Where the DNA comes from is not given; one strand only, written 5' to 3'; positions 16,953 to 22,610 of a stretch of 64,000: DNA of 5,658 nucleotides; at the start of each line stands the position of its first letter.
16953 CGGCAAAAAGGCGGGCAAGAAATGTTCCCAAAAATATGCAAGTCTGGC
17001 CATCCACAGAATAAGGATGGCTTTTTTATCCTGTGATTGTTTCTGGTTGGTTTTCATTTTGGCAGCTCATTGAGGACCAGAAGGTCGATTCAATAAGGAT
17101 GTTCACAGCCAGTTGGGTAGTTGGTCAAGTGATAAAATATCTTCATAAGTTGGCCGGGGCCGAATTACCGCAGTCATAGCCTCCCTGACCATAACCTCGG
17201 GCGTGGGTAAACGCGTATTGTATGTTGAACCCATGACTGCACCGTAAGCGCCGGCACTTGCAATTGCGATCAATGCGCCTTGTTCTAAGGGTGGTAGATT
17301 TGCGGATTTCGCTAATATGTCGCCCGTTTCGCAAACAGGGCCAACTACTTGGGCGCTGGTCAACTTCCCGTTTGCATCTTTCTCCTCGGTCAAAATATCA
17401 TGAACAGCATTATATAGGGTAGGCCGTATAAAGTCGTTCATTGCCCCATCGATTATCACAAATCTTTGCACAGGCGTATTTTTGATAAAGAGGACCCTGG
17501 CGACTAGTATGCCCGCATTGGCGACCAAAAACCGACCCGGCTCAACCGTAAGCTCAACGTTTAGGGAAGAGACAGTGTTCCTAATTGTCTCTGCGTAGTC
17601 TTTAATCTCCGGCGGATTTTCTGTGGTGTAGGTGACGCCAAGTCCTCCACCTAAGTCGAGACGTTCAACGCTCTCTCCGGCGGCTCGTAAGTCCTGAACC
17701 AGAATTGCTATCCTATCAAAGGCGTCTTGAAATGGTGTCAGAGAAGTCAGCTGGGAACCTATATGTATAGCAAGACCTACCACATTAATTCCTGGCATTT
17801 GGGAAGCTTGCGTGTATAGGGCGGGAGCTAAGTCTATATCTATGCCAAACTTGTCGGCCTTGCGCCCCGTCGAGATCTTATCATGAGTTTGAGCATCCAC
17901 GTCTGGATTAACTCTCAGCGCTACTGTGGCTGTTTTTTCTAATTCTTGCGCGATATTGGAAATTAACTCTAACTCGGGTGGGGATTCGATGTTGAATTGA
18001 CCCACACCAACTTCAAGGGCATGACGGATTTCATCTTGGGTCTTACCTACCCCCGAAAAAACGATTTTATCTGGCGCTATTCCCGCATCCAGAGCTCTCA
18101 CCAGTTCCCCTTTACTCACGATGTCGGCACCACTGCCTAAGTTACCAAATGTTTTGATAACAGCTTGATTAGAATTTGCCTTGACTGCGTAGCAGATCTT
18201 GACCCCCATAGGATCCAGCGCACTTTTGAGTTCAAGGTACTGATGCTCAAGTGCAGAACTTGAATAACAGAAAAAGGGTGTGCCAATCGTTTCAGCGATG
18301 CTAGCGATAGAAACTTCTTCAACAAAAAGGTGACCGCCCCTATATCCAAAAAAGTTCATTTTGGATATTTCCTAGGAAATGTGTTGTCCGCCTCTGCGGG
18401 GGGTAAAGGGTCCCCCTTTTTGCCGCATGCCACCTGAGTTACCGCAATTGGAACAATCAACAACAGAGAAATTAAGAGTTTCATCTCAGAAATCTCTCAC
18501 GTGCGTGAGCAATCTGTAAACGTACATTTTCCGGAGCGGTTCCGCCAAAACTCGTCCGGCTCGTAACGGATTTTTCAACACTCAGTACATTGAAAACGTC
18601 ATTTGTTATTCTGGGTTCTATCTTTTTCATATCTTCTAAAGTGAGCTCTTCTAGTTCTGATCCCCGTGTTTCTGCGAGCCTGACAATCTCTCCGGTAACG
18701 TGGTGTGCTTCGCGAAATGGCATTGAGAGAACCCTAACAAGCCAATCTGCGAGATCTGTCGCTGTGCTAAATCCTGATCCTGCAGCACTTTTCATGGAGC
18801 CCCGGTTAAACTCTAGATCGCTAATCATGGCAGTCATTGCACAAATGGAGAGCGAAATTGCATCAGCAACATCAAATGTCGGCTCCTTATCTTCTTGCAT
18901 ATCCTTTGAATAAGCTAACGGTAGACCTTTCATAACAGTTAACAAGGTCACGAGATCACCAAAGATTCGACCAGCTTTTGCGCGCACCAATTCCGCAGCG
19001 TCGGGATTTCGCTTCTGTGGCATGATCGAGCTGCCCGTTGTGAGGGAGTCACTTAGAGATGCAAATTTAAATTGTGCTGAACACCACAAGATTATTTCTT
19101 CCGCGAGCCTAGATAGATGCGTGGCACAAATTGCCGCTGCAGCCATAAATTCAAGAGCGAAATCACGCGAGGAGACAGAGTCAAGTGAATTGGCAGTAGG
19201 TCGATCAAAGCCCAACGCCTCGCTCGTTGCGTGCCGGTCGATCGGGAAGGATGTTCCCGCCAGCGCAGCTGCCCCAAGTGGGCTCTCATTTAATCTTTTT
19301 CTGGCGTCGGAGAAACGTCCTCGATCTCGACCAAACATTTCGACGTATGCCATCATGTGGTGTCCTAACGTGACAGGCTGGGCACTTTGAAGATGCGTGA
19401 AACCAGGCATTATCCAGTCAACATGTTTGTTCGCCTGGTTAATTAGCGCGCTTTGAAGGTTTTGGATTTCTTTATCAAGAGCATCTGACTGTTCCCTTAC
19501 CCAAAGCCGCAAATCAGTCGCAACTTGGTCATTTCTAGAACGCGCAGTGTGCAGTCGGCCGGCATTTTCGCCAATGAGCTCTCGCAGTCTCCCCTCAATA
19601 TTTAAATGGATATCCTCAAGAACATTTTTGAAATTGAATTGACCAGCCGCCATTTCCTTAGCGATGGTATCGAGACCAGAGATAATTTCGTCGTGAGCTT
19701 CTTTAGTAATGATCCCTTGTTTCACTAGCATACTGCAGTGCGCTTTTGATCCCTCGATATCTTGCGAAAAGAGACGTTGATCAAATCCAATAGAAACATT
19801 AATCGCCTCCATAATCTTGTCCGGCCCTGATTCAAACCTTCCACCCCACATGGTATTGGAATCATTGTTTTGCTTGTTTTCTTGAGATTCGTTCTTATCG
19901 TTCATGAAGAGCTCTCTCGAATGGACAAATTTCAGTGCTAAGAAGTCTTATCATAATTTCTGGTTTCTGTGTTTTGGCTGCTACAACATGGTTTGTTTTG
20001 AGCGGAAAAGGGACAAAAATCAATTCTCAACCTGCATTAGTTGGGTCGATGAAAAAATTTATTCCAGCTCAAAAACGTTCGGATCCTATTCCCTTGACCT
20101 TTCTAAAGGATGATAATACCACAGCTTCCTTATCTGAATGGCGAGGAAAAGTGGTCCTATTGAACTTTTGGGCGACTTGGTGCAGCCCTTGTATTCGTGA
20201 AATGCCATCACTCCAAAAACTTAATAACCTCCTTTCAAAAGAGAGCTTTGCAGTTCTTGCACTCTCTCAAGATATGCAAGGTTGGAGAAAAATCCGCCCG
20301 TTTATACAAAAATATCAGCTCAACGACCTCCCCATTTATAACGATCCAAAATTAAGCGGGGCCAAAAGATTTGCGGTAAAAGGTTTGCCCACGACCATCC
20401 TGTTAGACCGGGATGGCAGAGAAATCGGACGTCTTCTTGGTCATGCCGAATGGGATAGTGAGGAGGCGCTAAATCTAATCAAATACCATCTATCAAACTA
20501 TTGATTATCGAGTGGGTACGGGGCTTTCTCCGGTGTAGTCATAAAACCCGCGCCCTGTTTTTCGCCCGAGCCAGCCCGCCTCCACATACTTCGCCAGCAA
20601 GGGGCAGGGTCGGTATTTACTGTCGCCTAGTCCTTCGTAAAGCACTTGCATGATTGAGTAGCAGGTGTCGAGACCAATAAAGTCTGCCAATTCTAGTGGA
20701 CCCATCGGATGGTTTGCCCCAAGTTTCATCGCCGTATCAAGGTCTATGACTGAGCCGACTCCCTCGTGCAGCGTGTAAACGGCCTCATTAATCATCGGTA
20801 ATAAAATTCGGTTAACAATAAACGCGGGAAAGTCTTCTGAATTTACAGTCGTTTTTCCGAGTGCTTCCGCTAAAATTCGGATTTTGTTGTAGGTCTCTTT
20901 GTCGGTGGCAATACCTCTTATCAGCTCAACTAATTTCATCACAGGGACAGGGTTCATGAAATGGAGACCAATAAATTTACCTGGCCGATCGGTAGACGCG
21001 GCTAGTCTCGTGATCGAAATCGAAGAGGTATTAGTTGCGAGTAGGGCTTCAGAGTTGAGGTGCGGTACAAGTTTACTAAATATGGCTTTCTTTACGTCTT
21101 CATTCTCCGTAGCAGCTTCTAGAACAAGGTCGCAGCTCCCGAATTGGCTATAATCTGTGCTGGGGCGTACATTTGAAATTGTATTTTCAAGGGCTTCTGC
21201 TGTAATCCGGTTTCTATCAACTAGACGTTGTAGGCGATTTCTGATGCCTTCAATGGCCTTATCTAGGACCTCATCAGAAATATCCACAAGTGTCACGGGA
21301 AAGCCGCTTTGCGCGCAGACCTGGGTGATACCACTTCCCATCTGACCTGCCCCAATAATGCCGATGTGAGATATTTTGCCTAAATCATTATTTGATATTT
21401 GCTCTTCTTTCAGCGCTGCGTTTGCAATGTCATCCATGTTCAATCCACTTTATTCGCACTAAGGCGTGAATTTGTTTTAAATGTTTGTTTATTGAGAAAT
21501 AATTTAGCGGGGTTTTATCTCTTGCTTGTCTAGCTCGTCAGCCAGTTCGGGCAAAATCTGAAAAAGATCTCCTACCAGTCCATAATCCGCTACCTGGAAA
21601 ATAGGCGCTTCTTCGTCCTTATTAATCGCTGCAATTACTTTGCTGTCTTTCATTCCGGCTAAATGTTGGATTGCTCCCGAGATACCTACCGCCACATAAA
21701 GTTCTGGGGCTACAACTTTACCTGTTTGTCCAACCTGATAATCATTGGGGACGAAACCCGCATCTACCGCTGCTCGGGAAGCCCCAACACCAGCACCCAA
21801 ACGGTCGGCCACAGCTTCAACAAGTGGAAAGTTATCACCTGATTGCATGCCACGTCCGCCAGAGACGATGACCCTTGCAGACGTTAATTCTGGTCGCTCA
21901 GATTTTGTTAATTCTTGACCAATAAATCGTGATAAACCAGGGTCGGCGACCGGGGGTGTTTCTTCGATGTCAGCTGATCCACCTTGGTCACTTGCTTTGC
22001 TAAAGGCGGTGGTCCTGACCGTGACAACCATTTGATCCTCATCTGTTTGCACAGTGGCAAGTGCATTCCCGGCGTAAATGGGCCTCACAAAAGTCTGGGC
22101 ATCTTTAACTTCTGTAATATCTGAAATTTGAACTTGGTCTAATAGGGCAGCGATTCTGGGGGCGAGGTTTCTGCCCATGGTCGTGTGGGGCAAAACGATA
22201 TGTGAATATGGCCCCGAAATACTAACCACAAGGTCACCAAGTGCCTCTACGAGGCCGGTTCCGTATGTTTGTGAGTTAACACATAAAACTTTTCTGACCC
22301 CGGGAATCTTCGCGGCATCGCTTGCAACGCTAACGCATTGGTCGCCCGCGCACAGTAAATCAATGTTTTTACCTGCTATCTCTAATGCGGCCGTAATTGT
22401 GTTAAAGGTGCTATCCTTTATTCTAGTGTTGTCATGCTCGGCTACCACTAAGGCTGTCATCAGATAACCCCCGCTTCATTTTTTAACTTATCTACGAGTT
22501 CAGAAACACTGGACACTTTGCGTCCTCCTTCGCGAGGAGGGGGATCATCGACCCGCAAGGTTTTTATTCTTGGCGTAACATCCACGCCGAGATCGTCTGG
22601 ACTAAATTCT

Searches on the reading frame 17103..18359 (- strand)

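Call 9: search_protein_families(library=pfam, proteins=[window:17103-18359:-])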
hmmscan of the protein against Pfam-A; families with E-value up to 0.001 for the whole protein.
window:17103-18359:- (418 aa): 3 families
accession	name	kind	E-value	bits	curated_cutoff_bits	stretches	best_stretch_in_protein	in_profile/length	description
PF02784.22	Orn_Arg_deC_N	-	2.1e-65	221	23.4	1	37-280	4-247/247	Pyridoxal-dependent decarboxylase, pyridoxal binding domain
PF00278.28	Orn_DAP_Arg_deC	-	4.6e-25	88.2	23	1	116-370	5-95/95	Pyridoxal-dependent decarboxylase, C-terminal sheet domain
PF01168.26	Ala_racemase_N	-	2e-08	34.7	24.1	1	34-233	3-190/220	Alanine racemase, N-terminal domain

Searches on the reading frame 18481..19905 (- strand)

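Call 9: search_protein_families(library=pfam, proteins=[window:18481-19905:-])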
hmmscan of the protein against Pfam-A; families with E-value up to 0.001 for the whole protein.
window:18481-19905:- (474 aa): 2 families
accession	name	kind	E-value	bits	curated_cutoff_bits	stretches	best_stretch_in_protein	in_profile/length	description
PF00206.25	Lyase_1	-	3.1e-81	273.6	27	1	22-316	1-312/312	Lyase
PF14698.11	ASL_C2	-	3.4e-28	98.3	27.3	1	379-447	1-68/69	Argininosuccinate lyase C-terminal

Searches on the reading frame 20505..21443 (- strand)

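Call 9: search_protein_families(library=pfam, proteins=[window:20505-21443:-])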
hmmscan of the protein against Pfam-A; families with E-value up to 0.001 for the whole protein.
window:20505-21443:- (312 aa): 4 families
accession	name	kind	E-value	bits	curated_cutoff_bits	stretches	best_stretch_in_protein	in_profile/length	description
PF02737.24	3HCDH_N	-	3.1e-61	206.9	22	1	26-204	1-179/180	3-hydroxyacyl-CoA dehydrogenase, NAD binding domain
PF00725.27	3HCDH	-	1.3e-36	125.4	22.1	1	208-303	2-97/97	3-hydroxyacyl-CoA dehydrogenase, C-terminal domain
PF03446.21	NAD_binding_2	-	7.5e-07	29.7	21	1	27-141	2-95/161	NAD binding domain of 6-phosphogluconate dehydrogenase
PF03435.24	Sacchrp_dh_NADP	-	0.00017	22.3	25.1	1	27-113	1-78/129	Saccharopine dehydrogenase NADP binding domain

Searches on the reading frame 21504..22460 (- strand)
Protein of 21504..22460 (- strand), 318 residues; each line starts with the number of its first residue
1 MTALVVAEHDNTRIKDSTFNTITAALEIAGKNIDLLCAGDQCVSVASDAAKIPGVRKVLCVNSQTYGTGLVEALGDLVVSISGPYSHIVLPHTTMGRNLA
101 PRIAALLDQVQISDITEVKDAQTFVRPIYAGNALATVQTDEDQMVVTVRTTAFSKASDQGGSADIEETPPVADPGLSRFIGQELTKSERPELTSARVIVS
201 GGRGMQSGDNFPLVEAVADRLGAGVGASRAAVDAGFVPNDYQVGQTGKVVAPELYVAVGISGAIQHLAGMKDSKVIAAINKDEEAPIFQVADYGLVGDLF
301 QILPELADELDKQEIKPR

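Call 9: search_protein_families(library=pfam, proteins=[window:21504-22460:-])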
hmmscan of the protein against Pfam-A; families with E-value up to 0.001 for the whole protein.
window:21504-22460:- (318 aa): 2 families
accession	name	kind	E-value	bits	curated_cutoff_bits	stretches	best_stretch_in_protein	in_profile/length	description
PF00766.25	ETF_alpha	-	1.2e-35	121.7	27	1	191-271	1-81/81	Electron transfer flavoprotein FAD-binding domain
PF01012.27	ETF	-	1.5e-35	123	26.7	1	4-169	2-177/181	Electron transfer flavoprotein domain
